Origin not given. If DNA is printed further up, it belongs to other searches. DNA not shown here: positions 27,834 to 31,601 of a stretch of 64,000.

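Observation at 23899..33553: Compact, atypically composed type VIIb-like secretion operon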

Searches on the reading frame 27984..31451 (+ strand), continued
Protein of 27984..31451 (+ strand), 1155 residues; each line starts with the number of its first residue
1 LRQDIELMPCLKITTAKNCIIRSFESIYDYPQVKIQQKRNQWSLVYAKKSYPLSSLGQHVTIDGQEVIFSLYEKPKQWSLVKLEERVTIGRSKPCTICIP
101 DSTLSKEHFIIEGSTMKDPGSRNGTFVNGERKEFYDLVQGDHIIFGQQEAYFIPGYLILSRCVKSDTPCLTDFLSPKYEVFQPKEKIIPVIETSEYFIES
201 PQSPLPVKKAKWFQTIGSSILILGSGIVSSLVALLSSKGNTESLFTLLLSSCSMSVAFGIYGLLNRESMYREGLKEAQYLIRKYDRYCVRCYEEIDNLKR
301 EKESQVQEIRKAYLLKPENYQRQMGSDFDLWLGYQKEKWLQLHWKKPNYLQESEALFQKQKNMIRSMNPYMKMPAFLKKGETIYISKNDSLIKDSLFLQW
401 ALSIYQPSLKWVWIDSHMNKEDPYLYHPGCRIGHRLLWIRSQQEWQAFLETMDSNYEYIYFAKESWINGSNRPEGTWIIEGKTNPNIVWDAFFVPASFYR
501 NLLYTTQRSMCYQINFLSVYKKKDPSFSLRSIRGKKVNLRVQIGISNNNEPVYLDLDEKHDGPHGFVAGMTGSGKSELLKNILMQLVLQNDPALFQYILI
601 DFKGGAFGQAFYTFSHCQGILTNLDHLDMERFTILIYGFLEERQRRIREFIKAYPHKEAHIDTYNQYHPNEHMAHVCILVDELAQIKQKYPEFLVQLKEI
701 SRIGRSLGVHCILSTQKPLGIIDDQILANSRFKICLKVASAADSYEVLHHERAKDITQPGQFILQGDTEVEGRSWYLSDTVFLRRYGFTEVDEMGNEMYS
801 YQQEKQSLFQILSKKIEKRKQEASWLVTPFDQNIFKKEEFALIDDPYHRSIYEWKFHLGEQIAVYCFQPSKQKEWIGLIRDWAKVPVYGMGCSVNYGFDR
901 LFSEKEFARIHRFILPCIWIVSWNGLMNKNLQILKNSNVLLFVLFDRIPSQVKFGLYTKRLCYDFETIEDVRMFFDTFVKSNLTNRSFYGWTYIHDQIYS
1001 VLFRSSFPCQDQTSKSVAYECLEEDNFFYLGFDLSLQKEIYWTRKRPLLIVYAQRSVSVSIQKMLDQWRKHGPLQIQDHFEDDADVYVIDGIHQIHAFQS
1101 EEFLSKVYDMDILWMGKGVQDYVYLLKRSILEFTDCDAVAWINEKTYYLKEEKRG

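Call 27: search_protein_families(library=pfam, proteins=[L013:2036-3025:+, L013:3022-3744:+, L013:3744-5486:+, L013:5474-5680:+, L013:5641-8193:+, L013:8147-12088:+, L013:12974-13231:+, L013:13228-14253:+, L013:14630-15841:+, L013:15832-16578:+], max_evalue=0.01)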
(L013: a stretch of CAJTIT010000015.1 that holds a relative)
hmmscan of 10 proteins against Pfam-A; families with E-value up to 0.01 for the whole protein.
L013:2036-3025:+ (329 aa): 3 families
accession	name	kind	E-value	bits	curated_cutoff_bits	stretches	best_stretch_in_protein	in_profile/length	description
PF00498.31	FHA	-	1.6e-16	60.9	20.7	1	254-318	2-66/67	FHA domain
PF16697.10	Yop-YscD_cpl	-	1.5e-08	35.3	33.2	1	249-323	14-88/94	Inner membrane component of T3SS, cytoplasmic domain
PF19909.4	DUF6382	-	0.00027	21.1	26.7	1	24-145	18-146/163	Domain of unknown function (DUF6382)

L013:3022-3744:+ (240 aa): 3 families
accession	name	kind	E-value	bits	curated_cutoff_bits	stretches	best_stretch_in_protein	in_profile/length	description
PF13672.11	PP2C_2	-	1.6e-13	51.1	24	1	14-206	10-191/209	Protein phosphatase 2C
PF00481.26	PP2C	-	6.5e-10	39.5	20.3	2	32-124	34-130/255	Protein phosphatase 2C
PF07228.17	SpoIIE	-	8.1e-08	32.9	25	1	161-234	104-188/192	Stage II sporulation protein E (SpoIIE)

L013:3744-5486:+ (580 aa): 4 families
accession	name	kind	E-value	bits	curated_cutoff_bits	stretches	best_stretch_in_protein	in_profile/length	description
PF00069.31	Pkinase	-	2.3e-34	119.5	31.7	1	4-201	1-204/263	Protein kinase domain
PF07714.23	PK_Tyr_Ser-Thr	-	2.7e-19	69.9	23.1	1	7-182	4-195/258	Protein tyrosine and serine/threonine kinase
PF03109.22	ABC1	-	6e-08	32.6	22.9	1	52-149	122-223/244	ABC1 atypical kinase-like domain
PF01636.29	APH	-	1.2e-06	28.9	23.2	1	8-111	3-109/239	Phosphotransferase enzyme family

L013:5474-5680:+ (68 aa): 0 families

L013:5641-8193:+ (850 aa): 9 families
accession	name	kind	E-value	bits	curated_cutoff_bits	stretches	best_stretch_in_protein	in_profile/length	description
PF19077.6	Big_13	-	1.4e-14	54.8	27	0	553-610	38-98/102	Bacterial Ig-like domain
PF13750.12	Big_3_3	-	5.1e-11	42.9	27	1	671-797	13-144/157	Bacterial Ig-like domain (group 3)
PF13754.12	Big_3_4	-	9e-08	32.4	27.3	0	378-406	25-53/106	Domain of unknown function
PF15418.12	DUF4625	-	8.9e-07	29.7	27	0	566-610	87-128/131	Domain of unknown function (DUF4625)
PF17957.7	Big_7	-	2.4e-06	28.5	24.1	1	427-496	1-70/70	Bacterial Ig domain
PF12245.14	Big_3_2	-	4.9e-06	27.2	23.3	0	564-613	64-121/122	Bacterial Ig-like domain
PF17936.7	Big_6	-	0.002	18.8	27.6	0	555-610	24-80/83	Bacterial Ig domain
PF18911.6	PKD_4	-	0.0068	16.9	27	0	373-405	46-78/85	PKD domain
PF16403.11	Bact_surface_Ig-like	-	0.0087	16.5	27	0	384-405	44-65/71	Bacterial surface protein, Ig-like domain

L013:8147-12088:+ (1313 aa): 3 families
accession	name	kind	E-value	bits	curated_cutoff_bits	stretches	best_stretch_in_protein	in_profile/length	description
PF01580.24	FtsK_SpoIIIE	-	4.6e-33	115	24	1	613-804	11-220/221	FtsK/SpoIIIE family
PF00498.31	FHA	-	3.8e-17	62.9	20.7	1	115-172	1-60/67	FHA domain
PF16697.10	Yop-YscD_cpl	-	3.5e-08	34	33.2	1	108-174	12-81/94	Inner membrane component of T3SS, cytoplasmic domain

L013:12974-13231:+ (85 aa): 0 families

L013:13228-14253:+ (341 aa): 0 families

L013:14630-15841:+ (403 aa): 5 families
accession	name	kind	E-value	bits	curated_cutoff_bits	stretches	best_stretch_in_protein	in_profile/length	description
PF02655.19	ATP-grasp_3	-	2.5e-05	24.8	23.2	1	144-214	27-92/160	ATP-grasp domain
PF02786.22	CPSase_L_D2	-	3.4e-05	23.9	19.8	1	114-178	2-68/211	Carbamoyl-phosphate synthase L chain, ATP binding domain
PF01071.24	GARS_A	-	0.00023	21.5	27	1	114-172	3-61/194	Phosphoribosylglycinamide synthetase, ATP-grasp (A) domain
PF02222.28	ATP-grasp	-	0.00026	21.2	27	1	121-192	3-77/179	ATP-grasp domain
PF13535.11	ATP-grasp_4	-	0.0036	17.4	27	0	148-190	2-45/160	ATP-grasp domain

L013:15832-16578:+ (248 aa): 2 families
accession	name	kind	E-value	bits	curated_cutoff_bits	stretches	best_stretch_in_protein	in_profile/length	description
PF00756.26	Esterase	-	2.6e-10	40.9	22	1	10-241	1-245/251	Putative esterase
PF00326.27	Peptidase_S9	-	4.6e-05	23.4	22.6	1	112-163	63-118/213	Prolyl oligopeptidase family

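Call 55: list_cluster_members(proteins=[P0001, P0002, P0003, P0004, P0005, P0022, P0037, P0043, P0052])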
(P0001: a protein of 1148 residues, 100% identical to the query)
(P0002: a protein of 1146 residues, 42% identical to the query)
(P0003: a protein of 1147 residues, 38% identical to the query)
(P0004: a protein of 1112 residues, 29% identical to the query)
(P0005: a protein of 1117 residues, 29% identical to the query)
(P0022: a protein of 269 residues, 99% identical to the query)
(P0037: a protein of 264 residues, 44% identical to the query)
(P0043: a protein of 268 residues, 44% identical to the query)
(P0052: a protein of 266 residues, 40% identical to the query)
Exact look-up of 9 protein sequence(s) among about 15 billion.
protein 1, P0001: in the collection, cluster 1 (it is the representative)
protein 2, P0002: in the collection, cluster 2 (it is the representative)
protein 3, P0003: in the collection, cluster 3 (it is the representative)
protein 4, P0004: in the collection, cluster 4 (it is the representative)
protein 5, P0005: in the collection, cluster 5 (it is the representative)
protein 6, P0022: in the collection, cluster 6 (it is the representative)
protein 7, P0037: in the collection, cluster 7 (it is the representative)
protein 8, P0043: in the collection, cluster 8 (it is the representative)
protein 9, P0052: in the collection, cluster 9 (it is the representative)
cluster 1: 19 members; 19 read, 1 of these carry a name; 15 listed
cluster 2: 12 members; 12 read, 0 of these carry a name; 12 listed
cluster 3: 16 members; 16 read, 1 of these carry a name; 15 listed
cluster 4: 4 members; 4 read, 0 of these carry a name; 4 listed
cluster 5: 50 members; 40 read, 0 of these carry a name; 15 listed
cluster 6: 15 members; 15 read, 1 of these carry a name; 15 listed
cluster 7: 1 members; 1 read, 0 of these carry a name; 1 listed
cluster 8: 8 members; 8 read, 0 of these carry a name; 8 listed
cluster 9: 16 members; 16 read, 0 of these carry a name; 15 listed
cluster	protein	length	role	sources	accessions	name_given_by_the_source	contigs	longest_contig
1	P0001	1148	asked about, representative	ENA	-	-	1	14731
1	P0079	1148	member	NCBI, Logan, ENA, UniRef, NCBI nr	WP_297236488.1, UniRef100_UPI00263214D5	FtsK/SpoIIIE domain-containing protein [uncultured Faecalicoccus sp.] | FHA domain-containing protein n=1 Tax=uncultured Faecalicoccus sp. TaxID=1971760 ...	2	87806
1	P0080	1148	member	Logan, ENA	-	-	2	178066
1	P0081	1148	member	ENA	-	-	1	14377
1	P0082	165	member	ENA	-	-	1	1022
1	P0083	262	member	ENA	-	-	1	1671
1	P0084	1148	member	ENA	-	-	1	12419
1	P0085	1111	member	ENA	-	-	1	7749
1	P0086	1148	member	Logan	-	-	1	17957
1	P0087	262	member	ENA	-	-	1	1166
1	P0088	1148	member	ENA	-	-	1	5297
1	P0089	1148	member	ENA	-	-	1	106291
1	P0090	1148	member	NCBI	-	-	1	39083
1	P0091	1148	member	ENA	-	-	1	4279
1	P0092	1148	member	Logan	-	-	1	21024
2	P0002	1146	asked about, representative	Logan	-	-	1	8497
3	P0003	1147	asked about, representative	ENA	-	-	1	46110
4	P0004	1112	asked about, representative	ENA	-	-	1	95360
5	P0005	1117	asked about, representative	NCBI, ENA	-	-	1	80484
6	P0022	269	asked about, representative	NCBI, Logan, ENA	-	-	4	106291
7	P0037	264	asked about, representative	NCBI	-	-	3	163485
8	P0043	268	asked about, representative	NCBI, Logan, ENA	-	-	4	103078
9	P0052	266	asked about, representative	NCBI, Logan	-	-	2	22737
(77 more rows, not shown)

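Call 69: predict_structure(alignment_id=A5)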
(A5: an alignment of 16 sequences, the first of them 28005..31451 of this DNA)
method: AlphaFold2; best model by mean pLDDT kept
length: 1148 residues; sequences in the alignment: 16
mean_pLDDT: 67.1   pTM: 0.34
mean pLDDT of the five models: 67.1, 66.2, 63.6, 61.7, 59.0
residues with pLDDT >= 90: 32; 70-90: 583; 50-70: 313; < 50: 220
segments of 3 or more residues with pLDDT < 50: 160-180, 308-322, 486-527, 712-722, 772-824, 830-845, 885-895, 998-1017, 1085-1089, 1094-1101, 1118-1120, 1146-1148
pLDDT, mean of each block of 10 residues (from residue 1): 80 80 85 81 84 84 76 75 85 85 91 87 91 84 82 59 35 34 74 75 66 77 70 67 77 76 75 82 85 80 55 37 62 84 77 82 73 72 67 65 84 74 79 85 81 80 73 72 50 40 28 28 42 79 73 55 64 79 77 67 68 65 70 81 86 84 80 75 73 72 75 47 63 63 68 73 72 32 33 37 42 33 47 39 51 85 78 66 45 47 63 71 62 82 65 85 83 70 75 60 33 41 73 65 67 65 64 64 54 47 66 50 57 73 61
secondary structure, 60 per line:
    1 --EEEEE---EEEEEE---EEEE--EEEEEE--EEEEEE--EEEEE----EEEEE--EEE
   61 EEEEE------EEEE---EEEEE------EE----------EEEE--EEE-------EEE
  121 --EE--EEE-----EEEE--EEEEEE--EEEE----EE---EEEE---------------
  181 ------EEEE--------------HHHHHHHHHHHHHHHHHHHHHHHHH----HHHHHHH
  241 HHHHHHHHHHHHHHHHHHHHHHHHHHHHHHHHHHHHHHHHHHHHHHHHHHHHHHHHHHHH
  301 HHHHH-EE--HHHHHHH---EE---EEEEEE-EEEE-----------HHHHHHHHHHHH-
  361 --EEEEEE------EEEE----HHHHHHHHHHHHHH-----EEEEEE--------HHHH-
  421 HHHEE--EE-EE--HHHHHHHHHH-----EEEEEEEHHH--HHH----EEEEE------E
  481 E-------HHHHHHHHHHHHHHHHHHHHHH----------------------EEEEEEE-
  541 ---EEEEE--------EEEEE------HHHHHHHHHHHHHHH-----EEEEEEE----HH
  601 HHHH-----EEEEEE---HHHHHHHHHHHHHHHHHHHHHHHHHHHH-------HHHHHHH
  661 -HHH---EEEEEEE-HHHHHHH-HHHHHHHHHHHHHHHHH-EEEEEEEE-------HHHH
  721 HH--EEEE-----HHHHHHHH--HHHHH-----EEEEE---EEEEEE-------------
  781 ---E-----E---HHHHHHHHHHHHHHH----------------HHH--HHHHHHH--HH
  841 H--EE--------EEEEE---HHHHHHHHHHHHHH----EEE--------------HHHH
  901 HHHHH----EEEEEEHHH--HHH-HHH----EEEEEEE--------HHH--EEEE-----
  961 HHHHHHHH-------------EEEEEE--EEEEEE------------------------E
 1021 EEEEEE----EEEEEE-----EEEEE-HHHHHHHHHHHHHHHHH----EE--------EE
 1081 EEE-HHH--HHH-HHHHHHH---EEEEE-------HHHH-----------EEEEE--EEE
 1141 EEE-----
elements in order (helices of 4 or more, strands of 3 or more residues): E3-7 E11-16 E20-23 E26-31 E34-39 E42-46 E51-55 E58-65 E72-75 E79-83 E102-105 E108-110 E118-120 E127-129 E135-138 E141-146 E149-152 E162-165 E187-190 H205-229 H234-305 H311-317 E326-331 E333-336 H348-359 E363-368 E375-378 H383-396 E402-407 H416-419 H435-444 E450-456 E469-473 H489-510 E533-539 E544-548 E557-561 H568-582 E588-594 H599-604 E610-615 H619-646 H654-660 E668-674 H676-682 H684-700 E702-709 H717-722 E725-728 H734-741 H744-748 E754-758 E762-767 H794-808 H830-836 E854-858 H862-875 E880-882 H897-905 E910-915 E932-938 E952-955 H961-968 E982-987 E990-995 E1020-1026 E1031-1036 E1042-1046 H1048-1064 E1079-1083 H1094-1100 E1104-1108 H1116-1119 E1131-1135 E1138-1143

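Call 74: fold_search(model_id=the predicted structure, library=pdb)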
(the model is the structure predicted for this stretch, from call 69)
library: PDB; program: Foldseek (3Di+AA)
matches with E <= 10: 860; with E <= 0.001: 132
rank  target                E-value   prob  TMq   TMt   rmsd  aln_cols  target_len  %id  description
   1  4nh0_A                4.9e-22  1.00  0.23  0.29  28.4       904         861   15  Cytoplasmic domain of the Thermomonospora curvata Type VII Secretion ATPase EccC (released 2015-02-11)
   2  4nh0_B                5.1e-21  1.00  0.23  0.29  28.0       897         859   15  Cytoplasmic domain of the Thermomonospora curvata Type VII Secretion ATPase EccC (released 2015-02-11)
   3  4lya                  1.7e-18  1.00  0.26  0.48  10.1       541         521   13  EssC (ATPases 2 and 3) from Geobacillus thermodenitrificans (SeMet) (released 2015-02-04)
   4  5fv0_A                2.6e-16  1.00  0.24  0.46  11.9       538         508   13  The cytoplasmic domain of EssC (released 2016-03-02)
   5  4n1a_A                9.2e-16  1.00  0.20  0.39  14.4       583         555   13  Thermomonospora curvata EccC (ATPases 2 and 3) in complex with a signal sequence peptide (released 2015-02-11)
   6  4n1a_C                9.7e-16  1.00  0.20  0.38  14.8       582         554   14  Thermomonospora curvata EccC (ATPases 2 and 3) in complex with a signal sequence peptide (released 2015-02-11)
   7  4n1a_B                3.1e-15  1.00  0.20  0.38  14.2       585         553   14  Thermomonospora curvata EccC (ATPases 2 and 3) in complex with a signal sequence peptide (released 2015-02-11)
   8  5fv0_B                7.6e-14  1.00  0.24  0.50  11.1       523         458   12  The cytoplasmic domain of EssC (released 2016-03-02)
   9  9qks_H                1.6e-13  1.00  0.17  0.29  14.4       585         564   12  B subtilis Type VIIb Core Unit (T7bCU) + DUF (released 2025-11-26)
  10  6t8g_C                1.9e-12  1.00  0.19  0.52   4.1       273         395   21  Stalled FtsK motor domain bound to dsDNA (released 2019-11-20)
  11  6t8b_D                2.5e-12  1.00  0.20  0.55   5.0       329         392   18  FtsK motor domain with dsDNA, translocating state (released 2019-11-20)
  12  6o1w_A                4.4e-12  1.00  0.18  0.53   4.4       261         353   24  Structure of pCW3 conjugation coupling protein TcpA monomer orthorhombic crystal form (released 2020-02-26)
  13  6t8g_A                5.0e-12  1.00  0.18  0.48   5.8       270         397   21  Stalled FtsK motor domain bound to dsDNA (released 2019-11-20)
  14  6o1x_A                8.7e-12  1.00  0.18  0.53   4.4       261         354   24  Structure of pCW3 conjugation coupling protein TcpA monomer form with ATPgS (released 2020-02-26)
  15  2ius_E                1.2e-11  1.00  0.19  0.54   4.0       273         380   21  E. coli FtsK motor domain (released 2006-08-29)
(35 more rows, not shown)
